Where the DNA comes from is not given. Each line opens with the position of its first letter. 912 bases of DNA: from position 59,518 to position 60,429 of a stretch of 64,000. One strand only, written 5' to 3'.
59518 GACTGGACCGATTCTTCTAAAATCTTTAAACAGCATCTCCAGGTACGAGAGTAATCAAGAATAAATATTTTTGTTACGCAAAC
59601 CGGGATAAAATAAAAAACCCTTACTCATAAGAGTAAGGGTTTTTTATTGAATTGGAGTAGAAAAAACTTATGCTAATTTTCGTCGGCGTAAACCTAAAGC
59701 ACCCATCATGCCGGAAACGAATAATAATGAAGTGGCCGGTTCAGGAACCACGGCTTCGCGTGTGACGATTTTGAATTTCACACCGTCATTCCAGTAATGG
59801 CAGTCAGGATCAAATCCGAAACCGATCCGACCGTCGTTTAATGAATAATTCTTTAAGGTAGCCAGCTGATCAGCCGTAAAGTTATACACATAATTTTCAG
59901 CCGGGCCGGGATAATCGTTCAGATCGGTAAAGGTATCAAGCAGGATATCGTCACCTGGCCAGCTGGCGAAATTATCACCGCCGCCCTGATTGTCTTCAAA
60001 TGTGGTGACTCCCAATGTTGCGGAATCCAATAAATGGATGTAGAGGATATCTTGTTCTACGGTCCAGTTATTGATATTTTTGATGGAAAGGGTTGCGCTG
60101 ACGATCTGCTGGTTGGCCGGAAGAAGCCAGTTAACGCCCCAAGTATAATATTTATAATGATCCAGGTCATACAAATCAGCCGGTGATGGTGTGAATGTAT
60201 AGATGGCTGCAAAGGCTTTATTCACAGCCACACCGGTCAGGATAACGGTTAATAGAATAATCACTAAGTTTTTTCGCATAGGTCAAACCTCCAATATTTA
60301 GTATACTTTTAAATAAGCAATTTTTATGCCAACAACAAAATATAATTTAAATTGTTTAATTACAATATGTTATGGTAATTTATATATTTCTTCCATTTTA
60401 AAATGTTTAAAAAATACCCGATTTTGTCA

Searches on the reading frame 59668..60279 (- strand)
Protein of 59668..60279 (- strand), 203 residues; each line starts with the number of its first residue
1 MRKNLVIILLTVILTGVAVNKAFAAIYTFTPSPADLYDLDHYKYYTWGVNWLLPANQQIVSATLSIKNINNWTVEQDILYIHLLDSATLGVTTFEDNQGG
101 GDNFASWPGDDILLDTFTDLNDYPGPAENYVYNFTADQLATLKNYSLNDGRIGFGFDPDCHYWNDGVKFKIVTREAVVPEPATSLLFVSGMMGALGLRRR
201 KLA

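Call 9: search_protein_families(library=ncbifam, proteins=[window:59668-60279:-], max_evalue=0.00001)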
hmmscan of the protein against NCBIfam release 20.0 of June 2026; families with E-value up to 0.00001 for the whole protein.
window:59668-60279:- (203 aa): 0 families

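Call 10: search_protein_families(library=pfam, proteins=[window:59668-60279:-], max_evalue=0.0001)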
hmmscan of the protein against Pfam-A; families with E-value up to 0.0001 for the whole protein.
window:59668-60279:- (203 aa): 1 family
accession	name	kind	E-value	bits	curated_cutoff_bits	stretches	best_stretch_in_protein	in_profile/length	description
PF07589.16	PEP-CTERM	-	3.9e-05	24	20.7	1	178-200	2-24/24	PEP-CTERM motif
